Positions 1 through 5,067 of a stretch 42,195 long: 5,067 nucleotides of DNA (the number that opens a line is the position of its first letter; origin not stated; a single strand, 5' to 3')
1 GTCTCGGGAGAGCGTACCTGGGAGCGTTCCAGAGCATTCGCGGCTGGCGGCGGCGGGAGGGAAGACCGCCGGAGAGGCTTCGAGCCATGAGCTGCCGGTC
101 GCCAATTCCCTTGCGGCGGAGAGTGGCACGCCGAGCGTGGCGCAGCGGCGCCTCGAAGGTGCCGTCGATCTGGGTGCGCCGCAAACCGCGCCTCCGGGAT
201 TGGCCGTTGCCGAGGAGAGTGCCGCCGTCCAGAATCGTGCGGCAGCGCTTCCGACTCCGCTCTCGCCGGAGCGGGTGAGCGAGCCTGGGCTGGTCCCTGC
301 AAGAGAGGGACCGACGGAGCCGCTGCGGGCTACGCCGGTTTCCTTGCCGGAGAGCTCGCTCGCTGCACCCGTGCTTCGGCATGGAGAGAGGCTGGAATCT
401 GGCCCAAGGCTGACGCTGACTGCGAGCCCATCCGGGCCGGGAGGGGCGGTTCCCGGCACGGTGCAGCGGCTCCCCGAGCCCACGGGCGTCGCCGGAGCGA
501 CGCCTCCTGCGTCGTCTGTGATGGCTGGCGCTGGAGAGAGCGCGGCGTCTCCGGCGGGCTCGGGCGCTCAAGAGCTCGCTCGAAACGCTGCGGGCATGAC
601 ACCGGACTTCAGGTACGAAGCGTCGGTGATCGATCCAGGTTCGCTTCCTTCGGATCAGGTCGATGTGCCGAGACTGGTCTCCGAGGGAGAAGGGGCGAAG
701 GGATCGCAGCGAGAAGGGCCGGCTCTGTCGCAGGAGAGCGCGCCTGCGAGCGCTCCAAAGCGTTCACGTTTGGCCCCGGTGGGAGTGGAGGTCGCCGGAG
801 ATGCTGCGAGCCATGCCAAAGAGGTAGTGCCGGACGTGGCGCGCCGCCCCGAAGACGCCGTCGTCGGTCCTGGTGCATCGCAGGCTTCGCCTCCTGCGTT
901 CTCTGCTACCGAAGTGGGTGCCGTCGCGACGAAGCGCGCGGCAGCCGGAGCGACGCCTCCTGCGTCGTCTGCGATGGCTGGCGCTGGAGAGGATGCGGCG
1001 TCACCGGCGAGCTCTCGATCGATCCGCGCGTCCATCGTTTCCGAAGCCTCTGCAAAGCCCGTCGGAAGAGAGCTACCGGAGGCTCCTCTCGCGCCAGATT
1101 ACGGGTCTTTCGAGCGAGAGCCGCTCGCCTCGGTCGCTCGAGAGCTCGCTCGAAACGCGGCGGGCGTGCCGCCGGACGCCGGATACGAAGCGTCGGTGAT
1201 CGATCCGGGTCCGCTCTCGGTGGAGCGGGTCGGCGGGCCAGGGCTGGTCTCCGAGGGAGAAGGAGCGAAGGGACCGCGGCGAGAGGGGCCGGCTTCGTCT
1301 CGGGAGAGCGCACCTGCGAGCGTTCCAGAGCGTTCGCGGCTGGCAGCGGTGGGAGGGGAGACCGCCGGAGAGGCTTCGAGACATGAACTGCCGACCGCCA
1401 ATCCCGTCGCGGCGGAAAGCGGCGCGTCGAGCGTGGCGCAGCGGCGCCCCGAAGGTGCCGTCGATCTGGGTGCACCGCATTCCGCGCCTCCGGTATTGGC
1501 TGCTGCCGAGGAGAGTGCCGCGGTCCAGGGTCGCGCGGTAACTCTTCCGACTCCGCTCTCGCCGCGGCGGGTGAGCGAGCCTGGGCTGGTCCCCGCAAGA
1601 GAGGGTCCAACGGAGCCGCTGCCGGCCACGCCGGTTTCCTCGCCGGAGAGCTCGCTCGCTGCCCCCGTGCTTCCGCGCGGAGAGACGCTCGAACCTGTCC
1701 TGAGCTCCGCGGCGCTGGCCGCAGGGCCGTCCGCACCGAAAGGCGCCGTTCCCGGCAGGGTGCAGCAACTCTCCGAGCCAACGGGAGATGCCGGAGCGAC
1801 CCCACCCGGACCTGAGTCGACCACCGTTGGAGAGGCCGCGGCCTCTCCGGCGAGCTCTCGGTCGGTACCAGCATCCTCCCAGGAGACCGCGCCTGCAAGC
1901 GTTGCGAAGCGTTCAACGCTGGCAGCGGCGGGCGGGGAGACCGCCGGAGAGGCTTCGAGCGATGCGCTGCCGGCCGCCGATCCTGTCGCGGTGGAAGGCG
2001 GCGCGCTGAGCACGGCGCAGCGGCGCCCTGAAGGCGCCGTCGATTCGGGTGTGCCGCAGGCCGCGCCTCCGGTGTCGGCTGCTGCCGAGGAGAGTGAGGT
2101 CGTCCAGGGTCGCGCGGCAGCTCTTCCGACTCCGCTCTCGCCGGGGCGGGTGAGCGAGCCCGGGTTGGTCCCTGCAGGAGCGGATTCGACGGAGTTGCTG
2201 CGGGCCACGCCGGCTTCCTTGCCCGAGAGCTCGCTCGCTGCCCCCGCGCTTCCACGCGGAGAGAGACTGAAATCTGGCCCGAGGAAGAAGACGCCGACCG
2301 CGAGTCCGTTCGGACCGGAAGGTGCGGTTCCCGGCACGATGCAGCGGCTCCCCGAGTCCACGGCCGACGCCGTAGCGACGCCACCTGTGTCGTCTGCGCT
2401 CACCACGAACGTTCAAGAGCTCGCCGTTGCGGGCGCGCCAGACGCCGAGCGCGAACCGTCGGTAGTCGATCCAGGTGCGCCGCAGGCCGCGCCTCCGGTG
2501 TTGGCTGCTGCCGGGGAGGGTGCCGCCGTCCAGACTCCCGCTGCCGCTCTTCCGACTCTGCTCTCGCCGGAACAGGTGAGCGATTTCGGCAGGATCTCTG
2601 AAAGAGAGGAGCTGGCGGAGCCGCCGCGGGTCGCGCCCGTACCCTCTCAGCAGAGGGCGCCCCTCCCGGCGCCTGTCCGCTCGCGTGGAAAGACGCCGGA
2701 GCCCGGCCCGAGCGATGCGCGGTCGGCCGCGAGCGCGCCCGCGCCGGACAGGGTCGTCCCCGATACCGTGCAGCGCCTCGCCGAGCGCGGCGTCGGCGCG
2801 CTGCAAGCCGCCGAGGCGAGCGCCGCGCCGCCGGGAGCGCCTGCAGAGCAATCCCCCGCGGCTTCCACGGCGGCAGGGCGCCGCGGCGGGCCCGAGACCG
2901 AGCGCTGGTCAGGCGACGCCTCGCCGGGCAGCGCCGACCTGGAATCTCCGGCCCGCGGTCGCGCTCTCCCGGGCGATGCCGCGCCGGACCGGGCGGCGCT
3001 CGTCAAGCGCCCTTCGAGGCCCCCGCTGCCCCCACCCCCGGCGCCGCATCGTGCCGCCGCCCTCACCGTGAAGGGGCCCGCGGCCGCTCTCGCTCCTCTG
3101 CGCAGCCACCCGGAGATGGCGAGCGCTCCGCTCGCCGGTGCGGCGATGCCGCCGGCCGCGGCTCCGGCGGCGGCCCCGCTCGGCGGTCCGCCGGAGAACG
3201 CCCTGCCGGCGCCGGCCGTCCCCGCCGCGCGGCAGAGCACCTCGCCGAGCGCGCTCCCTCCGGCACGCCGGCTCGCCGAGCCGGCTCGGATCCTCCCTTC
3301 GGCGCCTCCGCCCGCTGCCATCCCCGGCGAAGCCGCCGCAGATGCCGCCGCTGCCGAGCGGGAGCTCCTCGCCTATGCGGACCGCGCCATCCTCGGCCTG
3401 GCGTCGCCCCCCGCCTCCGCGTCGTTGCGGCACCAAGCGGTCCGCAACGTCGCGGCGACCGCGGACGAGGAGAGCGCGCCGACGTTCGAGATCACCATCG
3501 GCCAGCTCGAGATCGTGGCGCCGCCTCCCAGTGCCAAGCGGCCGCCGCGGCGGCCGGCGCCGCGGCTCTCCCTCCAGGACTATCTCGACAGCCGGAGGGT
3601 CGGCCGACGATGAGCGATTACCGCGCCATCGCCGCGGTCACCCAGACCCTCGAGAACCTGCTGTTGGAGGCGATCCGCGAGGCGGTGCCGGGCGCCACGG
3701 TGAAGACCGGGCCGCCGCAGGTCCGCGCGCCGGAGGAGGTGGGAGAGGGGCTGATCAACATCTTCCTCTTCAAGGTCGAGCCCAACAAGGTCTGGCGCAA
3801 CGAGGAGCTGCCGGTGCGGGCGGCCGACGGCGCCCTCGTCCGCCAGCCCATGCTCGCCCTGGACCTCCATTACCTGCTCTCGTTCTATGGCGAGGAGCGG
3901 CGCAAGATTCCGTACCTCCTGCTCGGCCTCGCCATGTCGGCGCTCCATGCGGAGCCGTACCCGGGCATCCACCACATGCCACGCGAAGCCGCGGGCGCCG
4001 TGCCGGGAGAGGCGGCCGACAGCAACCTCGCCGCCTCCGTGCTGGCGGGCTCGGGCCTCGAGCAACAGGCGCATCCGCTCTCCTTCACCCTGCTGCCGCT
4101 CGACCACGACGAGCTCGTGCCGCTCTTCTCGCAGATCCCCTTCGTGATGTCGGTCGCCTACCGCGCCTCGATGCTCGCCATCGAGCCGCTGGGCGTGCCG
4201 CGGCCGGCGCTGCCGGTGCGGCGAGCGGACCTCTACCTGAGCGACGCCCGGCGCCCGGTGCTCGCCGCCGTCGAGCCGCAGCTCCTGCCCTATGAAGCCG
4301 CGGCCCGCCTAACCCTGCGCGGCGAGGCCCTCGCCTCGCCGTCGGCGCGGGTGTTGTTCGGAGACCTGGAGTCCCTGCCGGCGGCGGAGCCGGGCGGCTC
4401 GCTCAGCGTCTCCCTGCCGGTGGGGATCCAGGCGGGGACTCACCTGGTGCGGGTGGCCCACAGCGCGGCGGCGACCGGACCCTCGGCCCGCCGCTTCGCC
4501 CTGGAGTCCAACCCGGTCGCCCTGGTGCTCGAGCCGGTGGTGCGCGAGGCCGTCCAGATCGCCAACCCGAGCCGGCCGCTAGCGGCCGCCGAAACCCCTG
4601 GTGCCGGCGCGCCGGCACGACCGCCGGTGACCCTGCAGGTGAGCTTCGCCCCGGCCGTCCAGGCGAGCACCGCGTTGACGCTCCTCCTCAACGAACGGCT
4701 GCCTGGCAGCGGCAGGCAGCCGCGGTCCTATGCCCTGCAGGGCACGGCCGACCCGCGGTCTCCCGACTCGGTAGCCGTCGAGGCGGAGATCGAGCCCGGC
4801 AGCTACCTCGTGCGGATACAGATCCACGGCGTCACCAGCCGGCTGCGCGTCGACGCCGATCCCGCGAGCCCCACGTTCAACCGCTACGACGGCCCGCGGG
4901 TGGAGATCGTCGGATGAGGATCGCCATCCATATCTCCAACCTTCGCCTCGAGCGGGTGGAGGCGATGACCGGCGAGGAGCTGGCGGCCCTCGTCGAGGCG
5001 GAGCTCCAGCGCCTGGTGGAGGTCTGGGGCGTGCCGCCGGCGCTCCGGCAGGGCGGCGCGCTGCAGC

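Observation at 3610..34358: eCIS-type (Afp/PVC-like) tail and baseplate genes interleaved with a T6SS-type TssJ/TssL/TssM membrane complex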

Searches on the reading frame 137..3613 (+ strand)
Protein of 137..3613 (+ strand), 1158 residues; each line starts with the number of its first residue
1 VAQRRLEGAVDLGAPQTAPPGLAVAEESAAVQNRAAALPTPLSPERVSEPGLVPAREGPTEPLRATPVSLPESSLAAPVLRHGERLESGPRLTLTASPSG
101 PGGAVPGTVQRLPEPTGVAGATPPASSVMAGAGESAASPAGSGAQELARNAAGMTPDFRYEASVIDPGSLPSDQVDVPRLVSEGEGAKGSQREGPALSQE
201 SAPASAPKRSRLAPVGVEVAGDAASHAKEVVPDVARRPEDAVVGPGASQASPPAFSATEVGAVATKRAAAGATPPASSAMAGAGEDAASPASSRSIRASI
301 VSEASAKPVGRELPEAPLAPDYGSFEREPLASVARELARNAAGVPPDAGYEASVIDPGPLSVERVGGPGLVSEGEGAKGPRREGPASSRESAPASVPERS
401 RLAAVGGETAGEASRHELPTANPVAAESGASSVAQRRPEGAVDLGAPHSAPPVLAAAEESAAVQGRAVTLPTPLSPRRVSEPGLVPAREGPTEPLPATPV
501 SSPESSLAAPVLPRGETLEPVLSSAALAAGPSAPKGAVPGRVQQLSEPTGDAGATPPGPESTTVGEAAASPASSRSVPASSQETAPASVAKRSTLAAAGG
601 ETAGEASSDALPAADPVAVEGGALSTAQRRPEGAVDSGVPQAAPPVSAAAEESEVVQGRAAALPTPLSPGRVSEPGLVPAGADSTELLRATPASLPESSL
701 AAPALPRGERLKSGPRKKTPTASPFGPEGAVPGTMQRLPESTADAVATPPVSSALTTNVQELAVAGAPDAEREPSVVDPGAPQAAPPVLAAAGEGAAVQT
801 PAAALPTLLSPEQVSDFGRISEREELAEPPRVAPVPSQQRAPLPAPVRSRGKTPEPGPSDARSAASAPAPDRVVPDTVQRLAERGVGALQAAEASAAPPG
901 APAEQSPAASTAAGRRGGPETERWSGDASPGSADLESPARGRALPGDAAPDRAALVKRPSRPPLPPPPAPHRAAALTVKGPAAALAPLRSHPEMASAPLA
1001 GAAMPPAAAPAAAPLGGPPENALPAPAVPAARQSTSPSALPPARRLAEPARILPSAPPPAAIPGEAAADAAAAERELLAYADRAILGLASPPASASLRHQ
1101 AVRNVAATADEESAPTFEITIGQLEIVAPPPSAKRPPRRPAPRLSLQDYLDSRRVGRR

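Call 5: search_protein_families(library=pfam, proteins=[window:137-3613:+], max_evalue=0.01)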
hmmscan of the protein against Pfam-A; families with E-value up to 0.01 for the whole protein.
window:137-3613:+ (1158 aa): 0 families

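Call 11: search_protein_families(library=ncbifam, proteins=[window:137-3613:+], max_evalue=0.01)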
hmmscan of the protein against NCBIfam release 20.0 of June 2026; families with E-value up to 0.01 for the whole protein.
window:137-3613:+ (1158 aa): 0 families

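Call 27: search_protein_families(library=pfam, proteins=[window:137-3613:+], max_evalue=5)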
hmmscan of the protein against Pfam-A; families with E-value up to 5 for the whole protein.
window:137-3613:+ (1158 aa): 0 families

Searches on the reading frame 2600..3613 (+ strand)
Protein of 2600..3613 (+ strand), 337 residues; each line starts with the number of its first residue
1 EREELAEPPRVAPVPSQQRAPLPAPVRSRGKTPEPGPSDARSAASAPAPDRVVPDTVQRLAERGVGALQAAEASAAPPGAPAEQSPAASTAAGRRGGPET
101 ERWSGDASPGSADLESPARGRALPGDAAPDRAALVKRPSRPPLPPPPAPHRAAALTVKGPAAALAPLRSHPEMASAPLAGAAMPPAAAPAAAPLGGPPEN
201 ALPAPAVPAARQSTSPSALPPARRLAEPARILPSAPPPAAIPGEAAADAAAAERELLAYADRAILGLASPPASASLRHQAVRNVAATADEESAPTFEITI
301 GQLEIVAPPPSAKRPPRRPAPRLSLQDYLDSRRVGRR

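Call 94: search_protein_families(library=phrogs, proteins=[window:2600-3613:+], max_evalue=0.01)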
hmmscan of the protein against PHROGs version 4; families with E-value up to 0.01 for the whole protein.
window:2600-3613:+ (337 aa): 0 families

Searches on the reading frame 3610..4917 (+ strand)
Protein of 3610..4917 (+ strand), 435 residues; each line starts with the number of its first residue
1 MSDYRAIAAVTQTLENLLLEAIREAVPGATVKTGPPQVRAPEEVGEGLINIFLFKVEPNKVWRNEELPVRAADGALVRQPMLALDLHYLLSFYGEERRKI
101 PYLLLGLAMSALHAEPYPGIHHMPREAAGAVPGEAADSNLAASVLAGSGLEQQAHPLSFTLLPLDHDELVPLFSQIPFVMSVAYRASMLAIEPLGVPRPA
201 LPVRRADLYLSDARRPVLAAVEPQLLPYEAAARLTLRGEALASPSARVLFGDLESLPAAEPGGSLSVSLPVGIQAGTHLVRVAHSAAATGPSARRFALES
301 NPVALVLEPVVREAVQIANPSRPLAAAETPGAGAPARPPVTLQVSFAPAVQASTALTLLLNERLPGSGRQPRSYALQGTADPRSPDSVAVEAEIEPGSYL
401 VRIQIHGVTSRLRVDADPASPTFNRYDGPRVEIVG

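Call 5: search_protein_families(library=pfam, proteins=[window:3610-4917:+], max_evalue=0.01)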
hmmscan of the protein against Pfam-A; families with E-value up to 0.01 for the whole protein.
window:3610-4917:+ (435 aa): 1 family
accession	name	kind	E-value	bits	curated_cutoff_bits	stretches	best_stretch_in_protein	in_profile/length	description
PF14065.11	Pvc16_N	-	2.7e-27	96.1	27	1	9-204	1-179/180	Pvc16 N-terminal domain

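Call 10: search_protein_families(library=ncbifam, proteins=[window:3610-4917:+], max_evalue=0.01)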
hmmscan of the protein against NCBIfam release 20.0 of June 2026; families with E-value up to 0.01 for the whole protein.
window:3610-4917:+ (435 aa): 0 families

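Call 33: find_homologous_proteins(query=window:3610-4917:+, max_evalue=1e-10)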
Query window:3610-4917:+ (435 aa): 182 proteins with E <= 1e-10 among 8000 candidates; the best 120 are listed.
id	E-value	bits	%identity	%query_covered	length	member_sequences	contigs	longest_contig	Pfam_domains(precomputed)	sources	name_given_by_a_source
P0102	9.5e-270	913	99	100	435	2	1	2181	PF14065.12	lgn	-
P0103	7.5e-189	646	70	100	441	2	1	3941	PF14065.12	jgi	jgi:hypothetical protein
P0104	1.2e-185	636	70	100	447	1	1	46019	PF14065.12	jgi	jgi:hypothetical protein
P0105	4.5e-175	601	67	100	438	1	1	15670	PF14065.12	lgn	-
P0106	5.4e-170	584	65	100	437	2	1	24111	PF14065.12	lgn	-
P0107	8.1e-169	580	66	100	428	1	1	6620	PF14065.12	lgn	-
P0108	4.1e-166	572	65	100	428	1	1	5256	PF14065.12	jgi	jgi:hypothetical protein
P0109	1.1e-165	570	64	100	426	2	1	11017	PF14065.12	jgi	jgi:Pvc16 N-terminal domain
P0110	6.8e-165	568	65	100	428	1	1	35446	PF14065.12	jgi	jgi:hypothetical protein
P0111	9.4e-164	564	64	100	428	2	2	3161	PF14065.12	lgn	-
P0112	3.5e-161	555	65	100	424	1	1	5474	PF14065.12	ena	-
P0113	2.5e-160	552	63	100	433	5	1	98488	PF14065.12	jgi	-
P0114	2.6e-160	552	63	100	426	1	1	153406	PF14065.12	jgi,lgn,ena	-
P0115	4.9e-157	542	63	97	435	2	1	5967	PF14065.12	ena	-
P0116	9.4e-157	541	62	100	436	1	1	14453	PF14065.12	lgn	-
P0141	1.7e-97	346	45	100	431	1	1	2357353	PF14065.12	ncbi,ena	-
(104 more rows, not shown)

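Call 34: find_encoding_contigs(protein=P0114, flank=10000, max_places=1)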
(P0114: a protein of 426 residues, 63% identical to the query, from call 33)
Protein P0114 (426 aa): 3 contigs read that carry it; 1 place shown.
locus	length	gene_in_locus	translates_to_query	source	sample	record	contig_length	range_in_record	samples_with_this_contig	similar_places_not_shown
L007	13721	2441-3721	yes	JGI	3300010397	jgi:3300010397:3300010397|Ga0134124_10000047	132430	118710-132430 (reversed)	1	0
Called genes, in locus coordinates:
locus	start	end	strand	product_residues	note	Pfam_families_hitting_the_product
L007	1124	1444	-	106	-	-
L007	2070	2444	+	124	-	-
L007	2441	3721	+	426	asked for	PF14065:Pvc16_N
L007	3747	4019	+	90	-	-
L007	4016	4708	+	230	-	-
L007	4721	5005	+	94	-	-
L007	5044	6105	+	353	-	-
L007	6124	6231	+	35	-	-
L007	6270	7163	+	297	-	PF04717:Phage_base_V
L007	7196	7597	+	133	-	PF04965:GPW_gp25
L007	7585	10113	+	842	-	-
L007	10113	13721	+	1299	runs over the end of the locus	PF25852:DUF6242_C (faint), PF02012:BNR (faint), PF15902:Sortilin-Vps10 (faint)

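Call 35: find_encoding_contigs(protein=P0113, flank=10000, max_places=1)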
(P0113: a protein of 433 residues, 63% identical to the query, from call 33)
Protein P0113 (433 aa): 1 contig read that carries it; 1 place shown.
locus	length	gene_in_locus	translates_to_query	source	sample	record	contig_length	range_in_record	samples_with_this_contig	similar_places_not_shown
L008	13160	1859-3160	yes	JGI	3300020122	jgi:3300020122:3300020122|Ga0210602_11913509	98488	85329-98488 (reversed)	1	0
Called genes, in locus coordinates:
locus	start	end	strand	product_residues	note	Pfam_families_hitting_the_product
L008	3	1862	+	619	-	?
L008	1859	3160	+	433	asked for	PF14065:Pvc16_N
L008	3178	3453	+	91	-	-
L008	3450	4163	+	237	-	-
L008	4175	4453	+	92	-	-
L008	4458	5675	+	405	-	-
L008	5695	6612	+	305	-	PF04717:Phage_base_V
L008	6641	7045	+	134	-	PF04965:GPW_gp25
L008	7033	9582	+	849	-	-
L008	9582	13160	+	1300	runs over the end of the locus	PF25852:DUF6242_C (faint), PF02012:BNR (faint), PF15902:Sortilin-Vps10 (faint)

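Call 36: find_encoding_contigs(protein=P0141, flank=10000, max_places=1)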
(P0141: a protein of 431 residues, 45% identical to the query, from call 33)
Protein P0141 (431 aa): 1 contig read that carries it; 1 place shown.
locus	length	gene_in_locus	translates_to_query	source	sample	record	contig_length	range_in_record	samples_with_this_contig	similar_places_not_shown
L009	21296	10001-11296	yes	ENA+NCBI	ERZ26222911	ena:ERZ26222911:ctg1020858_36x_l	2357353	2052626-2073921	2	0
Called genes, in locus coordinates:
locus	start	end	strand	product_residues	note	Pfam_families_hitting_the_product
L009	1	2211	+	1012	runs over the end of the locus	PF17482:Phage_sheath_1C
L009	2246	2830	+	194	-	PF06841:Phage_T4_gp19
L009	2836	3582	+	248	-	PF12322:T4_baseplate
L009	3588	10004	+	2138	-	-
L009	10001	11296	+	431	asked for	PF14065:Pvc16_N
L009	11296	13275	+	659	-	PF22977:WHD, PF00004:AAA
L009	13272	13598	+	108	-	-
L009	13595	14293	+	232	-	-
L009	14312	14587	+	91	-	-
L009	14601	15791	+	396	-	-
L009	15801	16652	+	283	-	PF04717:Phage_base_V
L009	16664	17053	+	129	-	PF04965:GPW_gp25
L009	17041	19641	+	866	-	-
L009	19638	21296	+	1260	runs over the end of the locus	PF25852:DUF6242_C (faint), PF15902:Sortilin-Vps10 (faint)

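Call 47: search_solved_structures(query=window:3610-4917:+, max_evalue=0.01)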
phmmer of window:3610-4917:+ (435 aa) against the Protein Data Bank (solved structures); distinct sequences matched with E-value up to 0.01: 0.

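Call 48: search_solved_structures(query=L009:31-2211:+, max_evalue=0.01)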
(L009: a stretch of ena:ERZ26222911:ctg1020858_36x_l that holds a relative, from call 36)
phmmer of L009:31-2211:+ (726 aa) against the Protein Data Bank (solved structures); distinct sequences matched with E-value up to 0.01: 20.
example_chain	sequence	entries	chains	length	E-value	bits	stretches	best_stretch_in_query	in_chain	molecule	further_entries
8bl4_V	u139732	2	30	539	2e-48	168.7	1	488-723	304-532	Phage tail sheath family protein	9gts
8bky_A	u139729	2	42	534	2.9e-48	168.2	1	488-723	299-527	Phage tail sheath protein | Phage tail sheath family protein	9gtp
9ezm_A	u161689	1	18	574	6.1e-48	167.1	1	513-723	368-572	Phage tail sheath protein FI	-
6j0b_A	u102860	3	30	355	2e-41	145.6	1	460-720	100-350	Pvc2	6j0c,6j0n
9qgl_3A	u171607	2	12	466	2.4e-39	138.6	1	535-723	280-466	Phage tail sheath family protein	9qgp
9qgl_2A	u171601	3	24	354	4.6e-39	137.7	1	463-720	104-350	Phage tail sheath family protein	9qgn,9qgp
6rao_D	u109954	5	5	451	3.2e-38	134.9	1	536-720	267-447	Afp3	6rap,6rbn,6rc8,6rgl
6j0n_t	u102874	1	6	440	2.3e-37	132.1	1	536-720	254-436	Pvc3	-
7adz_2A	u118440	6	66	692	4.4e-35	124.6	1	537-720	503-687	Putative phage tail sheath protein FI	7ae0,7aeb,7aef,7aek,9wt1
7b5h_AO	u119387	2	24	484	4.3e-34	121.3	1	538-720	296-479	All3325 protein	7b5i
6rao_C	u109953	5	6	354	1.9e-33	119.2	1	536-720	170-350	Afp2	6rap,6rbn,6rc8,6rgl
9r9h_T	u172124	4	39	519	6.8e-32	114.1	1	532-723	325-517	Phage tail sheath family protein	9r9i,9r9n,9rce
6j0n_V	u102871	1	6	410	1.3e-28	103.3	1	484-718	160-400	Pvc4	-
9qgl_4A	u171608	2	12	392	2e-27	99.3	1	490-718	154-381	Phage tail sheath family protein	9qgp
6rao_E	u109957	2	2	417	2.1e-21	79.4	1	485-718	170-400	Afp4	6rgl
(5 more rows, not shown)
